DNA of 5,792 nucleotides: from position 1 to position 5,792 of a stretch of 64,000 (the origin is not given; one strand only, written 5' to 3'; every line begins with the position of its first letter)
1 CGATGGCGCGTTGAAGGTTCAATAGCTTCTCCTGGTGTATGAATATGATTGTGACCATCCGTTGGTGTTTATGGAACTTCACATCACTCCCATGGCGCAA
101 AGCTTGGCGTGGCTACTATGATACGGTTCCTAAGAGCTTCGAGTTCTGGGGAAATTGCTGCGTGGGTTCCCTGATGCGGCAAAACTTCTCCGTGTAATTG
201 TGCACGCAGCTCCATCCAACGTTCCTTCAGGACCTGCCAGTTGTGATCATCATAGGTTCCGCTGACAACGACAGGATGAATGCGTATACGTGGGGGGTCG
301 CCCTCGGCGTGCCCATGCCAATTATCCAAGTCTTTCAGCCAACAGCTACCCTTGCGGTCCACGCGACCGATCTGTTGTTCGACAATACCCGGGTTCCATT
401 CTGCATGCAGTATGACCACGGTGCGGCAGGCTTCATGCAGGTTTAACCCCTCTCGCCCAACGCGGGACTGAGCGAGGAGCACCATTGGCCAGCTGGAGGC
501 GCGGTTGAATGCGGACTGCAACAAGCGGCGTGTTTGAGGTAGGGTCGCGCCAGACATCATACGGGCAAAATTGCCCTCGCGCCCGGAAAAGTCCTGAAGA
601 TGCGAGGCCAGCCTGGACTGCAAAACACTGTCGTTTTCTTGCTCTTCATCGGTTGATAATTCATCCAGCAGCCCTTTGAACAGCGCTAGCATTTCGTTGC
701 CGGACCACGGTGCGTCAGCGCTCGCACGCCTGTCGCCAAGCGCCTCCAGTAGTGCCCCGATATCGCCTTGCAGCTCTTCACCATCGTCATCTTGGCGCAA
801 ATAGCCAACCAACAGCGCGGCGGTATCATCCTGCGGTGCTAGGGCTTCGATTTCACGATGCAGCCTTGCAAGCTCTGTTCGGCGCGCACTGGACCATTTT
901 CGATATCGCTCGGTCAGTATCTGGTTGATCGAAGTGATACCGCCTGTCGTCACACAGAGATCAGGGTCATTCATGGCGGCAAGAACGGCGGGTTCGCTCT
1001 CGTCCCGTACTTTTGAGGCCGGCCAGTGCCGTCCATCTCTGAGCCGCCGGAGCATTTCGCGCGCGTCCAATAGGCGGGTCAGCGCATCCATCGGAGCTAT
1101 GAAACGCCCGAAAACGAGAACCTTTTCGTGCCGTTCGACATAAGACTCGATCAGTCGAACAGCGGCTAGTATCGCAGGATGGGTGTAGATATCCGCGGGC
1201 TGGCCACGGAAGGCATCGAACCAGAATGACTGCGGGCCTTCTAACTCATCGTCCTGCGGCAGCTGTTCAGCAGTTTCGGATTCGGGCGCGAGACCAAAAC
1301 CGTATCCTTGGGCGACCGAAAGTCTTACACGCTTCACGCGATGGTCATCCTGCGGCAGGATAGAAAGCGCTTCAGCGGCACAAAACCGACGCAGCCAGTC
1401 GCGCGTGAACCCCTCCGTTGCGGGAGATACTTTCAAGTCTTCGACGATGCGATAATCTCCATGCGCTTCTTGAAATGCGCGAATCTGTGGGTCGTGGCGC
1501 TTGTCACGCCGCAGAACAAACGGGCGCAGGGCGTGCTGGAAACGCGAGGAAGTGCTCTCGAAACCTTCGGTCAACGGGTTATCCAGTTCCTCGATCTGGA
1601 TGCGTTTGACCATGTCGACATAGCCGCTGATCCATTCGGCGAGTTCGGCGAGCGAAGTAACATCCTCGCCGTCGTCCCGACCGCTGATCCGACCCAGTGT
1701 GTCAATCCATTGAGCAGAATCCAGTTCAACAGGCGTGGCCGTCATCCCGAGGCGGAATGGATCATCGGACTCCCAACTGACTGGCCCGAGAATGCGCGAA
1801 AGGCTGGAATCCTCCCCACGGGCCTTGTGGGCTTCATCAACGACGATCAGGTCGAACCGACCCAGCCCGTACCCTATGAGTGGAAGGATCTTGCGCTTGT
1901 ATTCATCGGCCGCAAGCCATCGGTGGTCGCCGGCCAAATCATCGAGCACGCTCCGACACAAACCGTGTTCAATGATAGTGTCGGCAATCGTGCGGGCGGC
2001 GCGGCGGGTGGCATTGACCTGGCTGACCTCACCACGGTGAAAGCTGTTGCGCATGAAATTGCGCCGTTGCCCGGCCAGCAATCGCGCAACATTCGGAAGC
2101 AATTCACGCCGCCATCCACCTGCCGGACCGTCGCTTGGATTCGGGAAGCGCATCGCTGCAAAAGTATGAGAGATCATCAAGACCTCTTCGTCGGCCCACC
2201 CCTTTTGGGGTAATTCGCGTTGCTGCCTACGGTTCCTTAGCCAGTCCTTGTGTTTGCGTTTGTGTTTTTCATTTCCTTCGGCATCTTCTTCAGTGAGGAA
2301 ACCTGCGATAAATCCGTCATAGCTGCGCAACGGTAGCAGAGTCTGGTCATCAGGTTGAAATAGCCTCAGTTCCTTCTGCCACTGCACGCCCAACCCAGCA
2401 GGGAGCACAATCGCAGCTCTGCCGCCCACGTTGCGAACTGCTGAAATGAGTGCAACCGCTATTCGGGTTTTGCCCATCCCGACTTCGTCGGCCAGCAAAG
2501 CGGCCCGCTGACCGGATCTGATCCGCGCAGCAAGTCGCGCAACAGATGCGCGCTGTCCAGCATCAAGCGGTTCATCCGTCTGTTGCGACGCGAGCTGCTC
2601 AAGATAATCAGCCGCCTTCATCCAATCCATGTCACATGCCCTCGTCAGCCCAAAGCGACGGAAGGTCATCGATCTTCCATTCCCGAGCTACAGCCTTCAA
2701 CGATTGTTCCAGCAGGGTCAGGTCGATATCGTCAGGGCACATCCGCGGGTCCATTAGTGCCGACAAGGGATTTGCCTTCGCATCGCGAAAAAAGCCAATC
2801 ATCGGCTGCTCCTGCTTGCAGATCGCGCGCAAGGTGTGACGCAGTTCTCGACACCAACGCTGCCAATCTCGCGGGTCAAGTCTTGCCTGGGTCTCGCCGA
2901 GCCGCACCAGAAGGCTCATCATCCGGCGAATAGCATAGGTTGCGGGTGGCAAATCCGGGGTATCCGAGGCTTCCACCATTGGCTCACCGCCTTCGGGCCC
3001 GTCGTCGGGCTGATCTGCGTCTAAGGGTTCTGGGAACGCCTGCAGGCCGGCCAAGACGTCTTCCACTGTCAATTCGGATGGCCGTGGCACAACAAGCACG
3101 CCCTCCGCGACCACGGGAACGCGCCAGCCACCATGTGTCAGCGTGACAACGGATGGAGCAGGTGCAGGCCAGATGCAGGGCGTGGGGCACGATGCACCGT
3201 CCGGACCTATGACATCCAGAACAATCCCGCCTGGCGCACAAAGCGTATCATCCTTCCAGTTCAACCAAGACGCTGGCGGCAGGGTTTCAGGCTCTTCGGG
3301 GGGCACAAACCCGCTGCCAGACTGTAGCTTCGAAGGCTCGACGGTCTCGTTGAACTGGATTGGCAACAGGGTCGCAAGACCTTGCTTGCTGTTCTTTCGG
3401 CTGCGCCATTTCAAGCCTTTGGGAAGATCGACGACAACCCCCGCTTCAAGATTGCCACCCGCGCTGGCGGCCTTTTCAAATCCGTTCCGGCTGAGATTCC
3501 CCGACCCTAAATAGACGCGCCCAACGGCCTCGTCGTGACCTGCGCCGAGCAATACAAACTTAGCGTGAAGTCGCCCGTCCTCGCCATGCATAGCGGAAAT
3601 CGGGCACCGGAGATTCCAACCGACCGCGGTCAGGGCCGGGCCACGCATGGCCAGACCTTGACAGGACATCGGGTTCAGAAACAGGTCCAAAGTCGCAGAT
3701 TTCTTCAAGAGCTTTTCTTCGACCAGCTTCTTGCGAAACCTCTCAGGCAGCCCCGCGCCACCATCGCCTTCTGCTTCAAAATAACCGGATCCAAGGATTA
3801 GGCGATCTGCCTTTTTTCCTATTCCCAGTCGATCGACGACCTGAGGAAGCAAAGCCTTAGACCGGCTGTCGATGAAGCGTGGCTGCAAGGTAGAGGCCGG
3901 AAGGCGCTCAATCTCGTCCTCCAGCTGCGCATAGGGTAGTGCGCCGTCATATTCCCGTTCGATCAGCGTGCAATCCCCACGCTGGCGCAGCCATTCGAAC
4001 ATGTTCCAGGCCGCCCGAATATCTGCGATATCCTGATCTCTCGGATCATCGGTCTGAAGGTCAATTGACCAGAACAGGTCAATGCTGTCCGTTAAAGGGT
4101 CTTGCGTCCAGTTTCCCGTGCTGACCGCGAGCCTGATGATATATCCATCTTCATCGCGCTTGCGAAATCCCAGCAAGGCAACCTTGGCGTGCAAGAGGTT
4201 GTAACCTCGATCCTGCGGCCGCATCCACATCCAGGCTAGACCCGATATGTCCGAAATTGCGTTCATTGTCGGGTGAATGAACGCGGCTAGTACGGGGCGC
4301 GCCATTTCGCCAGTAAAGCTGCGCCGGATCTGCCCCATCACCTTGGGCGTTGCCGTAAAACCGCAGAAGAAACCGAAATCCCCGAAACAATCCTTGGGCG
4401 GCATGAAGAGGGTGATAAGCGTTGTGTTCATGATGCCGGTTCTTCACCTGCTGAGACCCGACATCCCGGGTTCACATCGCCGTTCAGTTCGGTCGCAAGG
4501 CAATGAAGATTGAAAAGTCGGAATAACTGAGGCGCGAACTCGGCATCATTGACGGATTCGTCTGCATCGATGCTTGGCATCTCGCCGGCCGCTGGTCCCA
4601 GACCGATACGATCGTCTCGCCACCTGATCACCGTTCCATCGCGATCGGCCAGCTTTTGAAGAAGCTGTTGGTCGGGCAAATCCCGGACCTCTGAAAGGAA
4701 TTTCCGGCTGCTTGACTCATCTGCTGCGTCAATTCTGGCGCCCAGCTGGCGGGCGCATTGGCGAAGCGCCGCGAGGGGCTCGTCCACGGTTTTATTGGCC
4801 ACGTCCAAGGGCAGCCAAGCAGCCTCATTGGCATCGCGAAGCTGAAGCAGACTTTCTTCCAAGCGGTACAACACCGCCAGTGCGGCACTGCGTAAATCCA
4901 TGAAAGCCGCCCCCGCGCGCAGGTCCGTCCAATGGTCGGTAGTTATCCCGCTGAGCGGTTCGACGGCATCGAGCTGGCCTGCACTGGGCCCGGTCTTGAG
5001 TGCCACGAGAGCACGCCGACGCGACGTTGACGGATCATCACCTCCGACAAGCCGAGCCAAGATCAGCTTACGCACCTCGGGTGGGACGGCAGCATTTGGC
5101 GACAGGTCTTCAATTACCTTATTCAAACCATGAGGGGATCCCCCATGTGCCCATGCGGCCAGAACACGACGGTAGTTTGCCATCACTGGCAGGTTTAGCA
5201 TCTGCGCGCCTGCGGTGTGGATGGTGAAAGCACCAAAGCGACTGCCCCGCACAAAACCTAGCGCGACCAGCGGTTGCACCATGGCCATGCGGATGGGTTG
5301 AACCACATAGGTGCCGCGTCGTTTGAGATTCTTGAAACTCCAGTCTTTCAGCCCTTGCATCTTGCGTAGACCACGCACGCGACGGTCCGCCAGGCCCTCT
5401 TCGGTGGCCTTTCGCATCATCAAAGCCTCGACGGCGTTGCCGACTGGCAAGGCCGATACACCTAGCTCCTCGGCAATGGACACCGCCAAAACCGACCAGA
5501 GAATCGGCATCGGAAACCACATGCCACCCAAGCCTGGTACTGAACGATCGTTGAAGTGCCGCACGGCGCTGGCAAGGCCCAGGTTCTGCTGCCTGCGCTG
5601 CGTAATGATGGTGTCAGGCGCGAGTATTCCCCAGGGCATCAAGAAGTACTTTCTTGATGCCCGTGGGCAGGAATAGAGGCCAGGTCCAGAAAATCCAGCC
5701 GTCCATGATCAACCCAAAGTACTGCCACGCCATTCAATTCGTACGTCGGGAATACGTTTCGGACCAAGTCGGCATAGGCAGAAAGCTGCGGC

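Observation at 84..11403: Five-gene operon: AddB-like nuclease, AddA-like helicase-nuclease, unknown protein, PLD, SNF2 helicase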

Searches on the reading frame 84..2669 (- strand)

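Call 3: search_protein_families(library=pfam, proteins=[window:84-2669:-], max_evalue=0.01)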
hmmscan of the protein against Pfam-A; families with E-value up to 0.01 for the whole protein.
window:84-2669:- (861 aa): 4 families
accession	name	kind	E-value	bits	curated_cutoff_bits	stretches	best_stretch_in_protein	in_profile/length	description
PF04851.21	ResIII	-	1.3e-11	45.1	22.5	2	270-314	124-163/164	Type III restriction enzyme, res subunit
PF00271.37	Helicase_C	-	9.3e-07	29.5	23.5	1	697-774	37-110/110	Helicase conserved C-terminal domain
PF00176.29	SNF2-rel_dom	-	1.1e-06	28.4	24.9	1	39-104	2-73/290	SNF2-related domain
PF00270.35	DEAD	-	0.002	18.3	26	0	269-314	115-161/167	DEAD/DEAH box helicase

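Call 4: search_protein_families(library=padloc, proteins=[window:84-2669:-], max_evalue=0.01)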
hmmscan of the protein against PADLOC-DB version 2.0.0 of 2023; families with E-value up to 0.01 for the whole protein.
window:84-2669:- (861 aa): 31 families (the best 25 are shown)
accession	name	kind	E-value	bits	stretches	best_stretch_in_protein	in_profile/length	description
PDLC04556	PDC-M27C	-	8.9e-22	75.2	2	705-773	736-800/892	-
PDLC02621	DrmD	-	1.2e-15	54.9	2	695-774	544-624/1040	DrmD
PDLC04554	PDC-M27C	-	1.7e-15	54.4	2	704-773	747-813/1217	-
PDLC02500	BrxHI|BrxHII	-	2.9e-15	53.9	2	691-774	496-574/933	BrxHI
PDLC03830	ZacC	-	8.9e-15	52.4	2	711-775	839-901/1019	-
PDLC02843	DpdE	-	1.2e-12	44.6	2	58-102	179-225/1091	DpdE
PDLC00634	ZorD1|ZorD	-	6.1e-11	38.8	1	35-104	495-569/1208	"SWI2/SNF2 helicase, Mrr-like nuclease"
PDLC02572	DrmA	-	1.3e-10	37.9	1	710-775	557-623/1043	DrmA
PDLC02623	DrmD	-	1.6e-10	37.5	1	731-774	582-624/1040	DrmD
PDLC02619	DrmD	-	3.1e-10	36.8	2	735-774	496-534/872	DrmD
PDLC02633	DrmD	-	6.6e-10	35.6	2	727-776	582-631/839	DrmD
PDLC02504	BrxHI|BrxHII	-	2.7e-09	33.5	1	718-775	529-583/971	BrxHII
PDLC02193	PLD_Helicase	-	3.5e-09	33.4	1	34-101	224-293/905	-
PDLC02632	DrmD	-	3.9e-09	33.5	1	696-776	546-627/662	DrmD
PDLC00659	HmaA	-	8.8e-09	31.7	1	688-775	529-612/1176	SNF2 helicase / DEAD-box helicase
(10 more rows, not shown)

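Call 5: search_protein_families(library=ncbifam, proteins=[window:84-2669:-], max_evalue=0.01)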
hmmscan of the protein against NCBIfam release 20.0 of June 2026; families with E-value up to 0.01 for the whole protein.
window:84-2669:- (861 aa): 8 families
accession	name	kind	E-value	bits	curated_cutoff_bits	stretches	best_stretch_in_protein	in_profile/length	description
NF038317.1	DISARM_DrmD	equivalog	2.2e-19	69.4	610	2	698-774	532-609/1021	DISARM system SNF2-like helicase DrmD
NF042964.1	phospholipD_antiphage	equivalog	5.5e-13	48.2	1100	1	32-102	226-298/895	phospholipase D-like domain-containing anti-phage protein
NF041062.1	DpdE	equivalog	8.4e-13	47.2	500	2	58-102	174-220/1048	protein DpdE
NF038318.1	DISARM_DrmD_b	equivalog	9.4e-10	37.2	950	2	736-774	494-531/868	DISARM system SNF2-like helicase DrmD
NF053675.1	pilus_reg_Snf2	equivalog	1.3e-09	36.7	1100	2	704-774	906-973/1029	pilus expression-regulating Snf2 family helicase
NF003426.0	PRK04914.1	equivalog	2.3e-09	36.1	576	1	57-101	173-219/959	RNA polymerase-associated protein RapA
NF046051.1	restrict_EcoAI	equivalog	5.4e-05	21.8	550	1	272-323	275-323/768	EcoAI/FtnUII family type I restriction enzme subunit R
NF008521.0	PRK11448.1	equivalog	0.00014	20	729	0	25-75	402-454/1123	type I restriction-modification system endonuclease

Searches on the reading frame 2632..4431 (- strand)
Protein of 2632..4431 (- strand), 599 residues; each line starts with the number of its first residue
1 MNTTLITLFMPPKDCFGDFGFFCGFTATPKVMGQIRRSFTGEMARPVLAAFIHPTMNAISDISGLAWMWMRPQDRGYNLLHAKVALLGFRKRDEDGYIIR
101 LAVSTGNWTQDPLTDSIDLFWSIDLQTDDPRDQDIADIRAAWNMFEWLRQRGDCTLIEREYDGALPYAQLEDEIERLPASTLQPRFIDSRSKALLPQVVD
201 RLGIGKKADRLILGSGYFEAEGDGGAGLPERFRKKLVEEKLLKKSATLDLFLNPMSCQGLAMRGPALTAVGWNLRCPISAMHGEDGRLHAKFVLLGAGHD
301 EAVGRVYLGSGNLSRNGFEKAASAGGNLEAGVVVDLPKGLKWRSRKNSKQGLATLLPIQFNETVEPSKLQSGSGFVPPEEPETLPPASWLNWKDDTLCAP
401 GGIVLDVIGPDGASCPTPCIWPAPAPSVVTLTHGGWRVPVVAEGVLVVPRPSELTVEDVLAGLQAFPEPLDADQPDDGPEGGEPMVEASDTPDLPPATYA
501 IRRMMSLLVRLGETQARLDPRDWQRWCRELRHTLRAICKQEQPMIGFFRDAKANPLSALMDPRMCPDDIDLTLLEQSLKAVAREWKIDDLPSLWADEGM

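Call 3: search_protein_families(library=pfam, proteins=[window:2632-4431:-], max_evalue=0.01)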
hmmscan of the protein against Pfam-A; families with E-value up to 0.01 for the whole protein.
window:2632-4431:- (599 aa): 0 families

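Call 4: search_protein_families(library=padloc, proteins=[window:2632-4431:-], max_evalue=0.01)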
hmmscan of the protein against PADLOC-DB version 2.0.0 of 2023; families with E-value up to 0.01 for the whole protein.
window:2632-4431:- (599 aa): 1 family
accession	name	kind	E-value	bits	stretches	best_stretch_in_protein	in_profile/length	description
PDLC03829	ZacB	-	3.8e-09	33.9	1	288-356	297-347/586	-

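Call 5: search_protein_families(library=ncbifam, proteins=[window:2632-4431:-], max_evalue=0.01)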
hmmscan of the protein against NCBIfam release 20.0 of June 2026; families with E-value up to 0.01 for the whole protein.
window:2632-4431:- (599 aa): 0 families

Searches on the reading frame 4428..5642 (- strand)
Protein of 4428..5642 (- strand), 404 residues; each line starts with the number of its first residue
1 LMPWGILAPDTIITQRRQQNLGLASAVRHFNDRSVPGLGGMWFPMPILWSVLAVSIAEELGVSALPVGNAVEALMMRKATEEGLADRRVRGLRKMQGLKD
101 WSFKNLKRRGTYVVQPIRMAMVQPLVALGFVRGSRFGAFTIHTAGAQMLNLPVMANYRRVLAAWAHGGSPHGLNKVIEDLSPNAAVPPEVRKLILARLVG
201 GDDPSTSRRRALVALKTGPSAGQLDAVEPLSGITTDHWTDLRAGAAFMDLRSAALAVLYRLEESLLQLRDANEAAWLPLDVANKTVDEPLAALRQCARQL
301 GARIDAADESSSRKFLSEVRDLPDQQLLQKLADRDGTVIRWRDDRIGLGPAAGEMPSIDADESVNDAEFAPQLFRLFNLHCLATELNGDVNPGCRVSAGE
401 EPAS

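Call 3: search_protein_families(library=pfam, proteins=[window:4428-5642:-], max_evalue=0.01)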
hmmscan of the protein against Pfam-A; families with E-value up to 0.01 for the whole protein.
window:4428-5642:- (404 aa): 1 family
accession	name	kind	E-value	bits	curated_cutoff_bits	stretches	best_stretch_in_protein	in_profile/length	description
PF19492.4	DUF6027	-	0.0058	17.4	25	0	144-170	52-78/134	Family of unknown function (DUF6027)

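Call 4: search_protein_families(library=padloc, proteins=[window:4428-5642:-], max_evalue=0.01)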
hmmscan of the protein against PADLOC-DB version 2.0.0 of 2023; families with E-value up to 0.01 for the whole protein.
window:4428-5642:- (404 aa): 0 families

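Call 5: search_protein_families(library=ncbifam, proteins=[window:4428-5642:-], max_evalue=0.01)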
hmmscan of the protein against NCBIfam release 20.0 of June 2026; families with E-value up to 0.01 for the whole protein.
window:4428-5642:- (404 aa): 0 families
